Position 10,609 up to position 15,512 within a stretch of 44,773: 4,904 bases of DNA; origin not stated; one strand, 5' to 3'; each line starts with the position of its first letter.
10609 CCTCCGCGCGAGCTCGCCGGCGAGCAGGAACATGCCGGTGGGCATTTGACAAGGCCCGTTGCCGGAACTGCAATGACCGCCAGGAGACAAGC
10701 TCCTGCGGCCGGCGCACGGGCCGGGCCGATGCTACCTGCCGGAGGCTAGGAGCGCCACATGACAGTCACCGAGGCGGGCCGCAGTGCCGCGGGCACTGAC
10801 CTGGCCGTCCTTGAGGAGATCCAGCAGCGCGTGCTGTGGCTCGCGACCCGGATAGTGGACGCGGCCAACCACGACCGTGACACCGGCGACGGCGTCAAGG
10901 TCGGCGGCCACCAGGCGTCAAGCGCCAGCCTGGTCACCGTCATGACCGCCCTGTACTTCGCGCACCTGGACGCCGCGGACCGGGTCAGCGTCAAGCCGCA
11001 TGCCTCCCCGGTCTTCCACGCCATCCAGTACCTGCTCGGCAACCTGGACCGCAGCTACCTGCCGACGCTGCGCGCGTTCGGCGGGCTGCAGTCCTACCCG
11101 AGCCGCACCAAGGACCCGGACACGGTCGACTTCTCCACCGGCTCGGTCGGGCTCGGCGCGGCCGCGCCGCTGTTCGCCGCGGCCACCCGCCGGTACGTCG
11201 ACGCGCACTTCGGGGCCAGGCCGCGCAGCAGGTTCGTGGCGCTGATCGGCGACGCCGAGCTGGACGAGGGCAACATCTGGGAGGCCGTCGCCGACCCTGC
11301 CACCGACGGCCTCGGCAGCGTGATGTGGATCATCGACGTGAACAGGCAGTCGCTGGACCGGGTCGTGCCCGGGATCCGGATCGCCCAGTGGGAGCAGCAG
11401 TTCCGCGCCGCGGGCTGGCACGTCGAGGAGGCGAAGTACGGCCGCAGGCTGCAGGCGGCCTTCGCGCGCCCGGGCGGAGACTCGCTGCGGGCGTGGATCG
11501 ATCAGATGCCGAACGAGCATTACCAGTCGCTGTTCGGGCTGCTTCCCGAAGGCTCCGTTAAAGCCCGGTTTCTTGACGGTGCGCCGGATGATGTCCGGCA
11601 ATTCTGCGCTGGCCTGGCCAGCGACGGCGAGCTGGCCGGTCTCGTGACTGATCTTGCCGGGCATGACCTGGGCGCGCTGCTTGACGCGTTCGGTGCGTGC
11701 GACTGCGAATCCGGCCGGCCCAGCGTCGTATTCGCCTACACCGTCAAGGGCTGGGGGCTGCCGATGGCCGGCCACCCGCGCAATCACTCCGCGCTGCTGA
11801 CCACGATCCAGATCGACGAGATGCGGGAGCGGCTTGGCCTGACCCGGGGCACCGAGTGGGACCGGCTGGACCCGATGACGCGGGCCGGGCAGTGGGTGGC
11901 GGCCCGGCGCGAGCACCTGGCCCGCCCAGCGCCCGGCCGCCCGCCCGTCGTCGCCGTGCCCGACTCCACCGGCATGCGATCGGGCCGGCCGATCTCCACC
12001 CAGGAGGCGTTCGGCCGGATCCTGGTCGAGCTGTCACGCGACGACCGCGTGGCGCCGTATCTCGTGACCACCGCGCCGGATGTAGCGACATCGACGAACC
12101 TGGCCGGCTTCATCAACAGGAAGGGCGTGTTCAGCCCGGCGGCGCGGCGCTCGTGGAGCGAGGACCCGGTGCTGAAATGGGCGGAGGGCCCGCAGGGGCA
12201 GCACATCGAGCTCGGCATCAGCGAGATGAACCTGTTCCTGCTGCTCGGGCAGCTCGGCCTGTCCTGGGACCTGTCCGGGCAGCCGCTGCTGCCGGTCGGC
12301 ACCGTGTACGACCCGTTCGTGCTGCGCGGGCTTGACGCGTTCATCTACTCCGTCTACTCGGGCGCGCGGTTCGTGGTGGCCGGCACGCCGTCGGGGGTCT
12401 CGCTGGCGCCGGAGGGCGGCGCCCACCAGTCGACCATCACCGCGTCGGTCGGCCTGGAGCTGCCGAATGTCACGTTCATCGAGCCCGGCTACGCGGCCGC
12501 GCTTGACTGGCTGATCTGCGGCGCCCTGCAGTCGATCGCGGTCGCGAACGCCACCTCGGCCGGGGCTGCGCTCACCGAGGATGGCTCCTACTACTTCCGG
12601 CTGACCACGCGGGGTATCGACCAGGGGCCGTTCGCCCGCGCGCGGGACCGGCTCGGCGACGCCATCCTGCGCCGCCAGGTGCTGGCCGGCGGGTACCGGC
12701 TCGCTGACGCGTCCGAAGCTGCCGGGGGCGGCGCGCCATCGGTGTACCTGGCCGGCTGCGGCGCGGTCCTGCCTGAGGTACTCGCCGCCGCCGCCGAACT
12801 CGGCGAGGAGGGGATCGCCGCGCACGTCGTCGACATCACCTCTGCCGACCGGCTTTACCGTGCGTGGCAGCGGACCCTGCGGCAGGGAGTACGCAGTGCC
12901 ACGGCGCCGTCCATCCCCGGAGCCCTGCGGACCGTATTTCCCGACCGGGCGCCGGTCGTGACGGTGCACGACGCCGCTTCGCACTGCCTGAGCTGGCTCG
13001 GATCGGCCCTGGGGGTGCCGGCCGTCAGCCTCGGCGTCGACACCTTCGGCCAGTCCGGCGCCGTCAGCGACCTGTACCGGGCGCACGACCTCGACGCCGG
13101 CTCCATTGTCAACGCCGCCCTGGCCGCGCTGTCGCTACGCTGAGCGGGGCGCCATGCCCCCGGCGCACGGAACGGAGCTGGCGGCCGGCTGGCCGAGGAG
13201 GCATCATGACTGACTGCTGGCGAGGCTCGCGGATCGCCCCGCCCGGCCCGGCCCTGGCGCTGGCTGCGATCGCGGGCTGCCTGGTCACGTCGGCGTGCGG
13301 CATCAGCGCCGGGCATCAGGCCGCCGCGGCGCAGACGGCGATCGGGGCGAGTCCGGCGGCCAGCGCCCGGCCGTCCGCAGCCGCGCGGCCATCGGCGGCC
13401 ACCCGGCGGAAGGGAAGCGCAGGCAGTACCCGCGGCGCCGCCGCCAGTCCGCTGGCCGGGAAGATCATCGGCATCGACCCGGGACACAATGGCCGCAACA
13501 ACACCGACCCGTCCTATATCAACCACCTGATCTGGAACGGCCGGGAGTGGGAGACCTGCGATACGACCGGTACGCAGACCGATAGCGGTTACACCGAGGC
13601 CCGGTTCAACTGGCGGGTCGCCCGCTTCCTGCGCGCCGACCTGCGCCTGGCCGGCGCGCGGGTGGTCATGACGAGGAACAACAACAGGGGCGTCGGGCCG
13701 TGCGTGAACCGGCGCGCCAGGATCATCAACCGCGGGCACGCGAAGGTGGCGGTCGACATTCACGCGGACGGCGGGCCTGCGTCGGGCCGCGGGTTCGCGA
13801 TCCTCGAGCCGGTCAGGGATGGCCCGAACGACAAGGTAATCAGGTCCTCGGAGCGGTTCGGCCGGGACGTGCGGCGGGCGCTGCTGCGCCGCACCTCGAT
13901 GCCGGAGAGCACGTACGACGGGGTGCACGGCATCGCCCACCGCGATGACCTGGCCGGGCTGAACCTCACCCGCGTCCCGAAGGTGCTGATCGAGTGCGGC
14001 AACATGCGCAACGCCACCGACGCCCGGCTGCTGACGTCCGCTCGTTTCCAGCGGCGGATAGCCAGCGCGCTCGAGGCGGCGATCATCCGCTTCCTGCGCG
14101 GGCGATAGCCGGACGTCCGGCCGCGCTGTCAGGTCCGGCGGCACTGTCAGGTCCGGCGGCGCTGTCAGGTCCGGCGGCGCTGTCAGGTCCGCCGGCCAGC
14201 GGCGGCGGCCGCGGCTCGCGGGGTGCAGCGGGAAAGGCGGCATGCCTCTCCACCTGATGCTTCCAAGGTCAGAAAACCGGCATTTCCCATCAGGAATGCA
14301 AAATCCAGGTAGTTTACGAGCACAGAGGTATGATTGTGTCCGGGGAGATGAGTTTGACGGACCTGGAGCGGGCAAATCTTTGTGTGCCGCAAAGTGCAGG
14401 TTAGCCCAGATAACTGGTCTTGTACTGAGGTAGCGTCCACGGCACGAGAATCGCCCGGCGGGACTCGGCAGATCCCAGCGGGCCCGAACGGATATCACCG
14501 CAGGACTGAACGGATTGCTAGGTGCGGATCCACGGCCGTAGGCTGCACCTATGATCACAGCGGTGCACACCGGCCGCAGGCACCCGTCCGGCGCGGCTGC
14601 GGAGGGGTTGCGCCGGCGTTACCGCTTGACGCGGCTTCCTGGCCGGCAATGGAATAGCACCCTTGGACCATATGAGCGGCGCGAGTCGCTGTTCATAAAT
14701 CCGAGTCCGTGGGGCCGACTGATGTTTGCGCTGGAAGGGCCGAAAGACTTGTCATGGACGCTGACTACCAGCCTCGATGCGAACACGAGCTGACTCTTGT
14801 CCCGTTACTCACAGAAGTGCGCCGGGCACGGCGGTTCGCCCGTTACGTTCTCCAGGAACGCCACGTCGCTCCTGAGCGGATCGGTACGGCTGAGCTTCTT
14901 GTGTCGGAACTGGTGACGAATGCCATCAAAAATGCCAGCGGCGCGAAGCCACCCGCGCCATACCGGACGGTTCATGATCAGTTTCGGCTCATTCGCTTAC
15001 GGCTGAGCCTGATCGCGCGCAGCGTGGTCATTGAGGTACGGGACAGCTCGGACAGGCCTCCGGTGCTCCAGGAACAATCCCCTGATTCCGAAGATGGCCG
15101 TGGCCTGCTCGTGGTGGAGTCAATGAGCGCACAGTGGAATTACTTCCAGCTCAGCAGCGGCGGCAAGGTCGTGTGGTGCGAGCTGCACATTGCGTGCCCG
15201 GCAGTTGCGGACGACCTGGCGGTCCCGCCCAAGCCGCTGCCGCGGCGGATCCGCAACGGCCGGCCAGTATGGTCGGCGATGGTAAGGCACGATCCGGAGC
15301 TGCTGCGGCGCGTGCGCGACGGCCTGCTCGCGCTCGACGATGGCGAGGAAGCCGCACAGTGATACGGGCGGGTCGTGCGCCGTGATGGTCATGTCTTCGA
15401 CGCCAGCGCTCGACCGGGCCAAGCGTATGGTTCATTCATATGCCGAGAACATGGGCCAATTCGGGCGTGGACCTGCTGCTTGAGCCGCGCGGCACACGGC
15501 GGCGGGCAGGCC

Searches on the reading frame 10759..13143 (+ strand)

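Call 77: search_protein_families(library=pfam, proteins=[window:10759-13143:+], max_evalue=0.001)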
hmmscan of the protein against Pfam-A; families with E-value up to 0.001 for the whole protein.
window:10759-13143:+ (794 aa): 5 families
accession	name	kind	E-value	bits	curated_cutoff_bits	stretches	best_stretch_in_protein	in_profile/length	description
PF00456.26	Transketolase_N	-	4.2e-14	52.7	22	1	79-229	62-217/334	Transketolase, thiamine diphosphate binding domain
PF22613.1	Transketolase_C_1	-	5.9e-11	43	27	1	644-777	1-111/113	Transketolase-like TK C-terminal domain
PF17831.6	PDH_E1_M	-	3.2e-09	36.9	23.2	1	403-589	14-204/229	Pyruvate dehydrogenase E1 component middle domain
PF13292.11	DXP_synthase_N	-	4.1e-05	23.4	21.2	1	47-206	35-182/274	1-deoxy-D-xylulose-5-phosphate synthase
PF02780.25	Transketolase_C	-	5.5e-05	23.5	25.9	1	661-701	11-51/124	Transketolase, C-terminal domain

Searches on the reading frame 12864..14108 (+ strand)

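Call 77: search_protein_families(library=pfam, proteins=[window:12864-14108:+], max_evalue=0.001)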
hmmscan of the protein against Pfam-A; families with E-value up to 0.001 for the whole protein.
window:12864-14108:+ (414 aa): 1 family
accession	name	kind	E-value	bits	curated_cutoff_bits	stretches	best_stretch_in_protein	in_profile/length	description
PF01520.23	Amidase_3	-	3.8e-29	102.4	27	1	202-408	1-173/174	N-acetylmuramoyl-L-alanine amidase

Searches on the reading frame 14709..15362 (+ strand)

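Call 77: search_protein_families(library=pfam, proteins=[window:14709-15362:+], max_evalue=0.001)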
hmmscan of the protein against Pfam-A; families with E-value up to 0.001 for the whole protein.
window:14709-15362:+ (217 aa): 1 family
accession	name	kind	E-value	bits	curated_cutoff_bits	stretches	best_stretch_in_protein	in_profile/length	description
PF13581.12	HATPase_c_2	-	1.6e-13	51.2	27.4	1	33-156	4-124/127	Histidine kinase-like ATPase domain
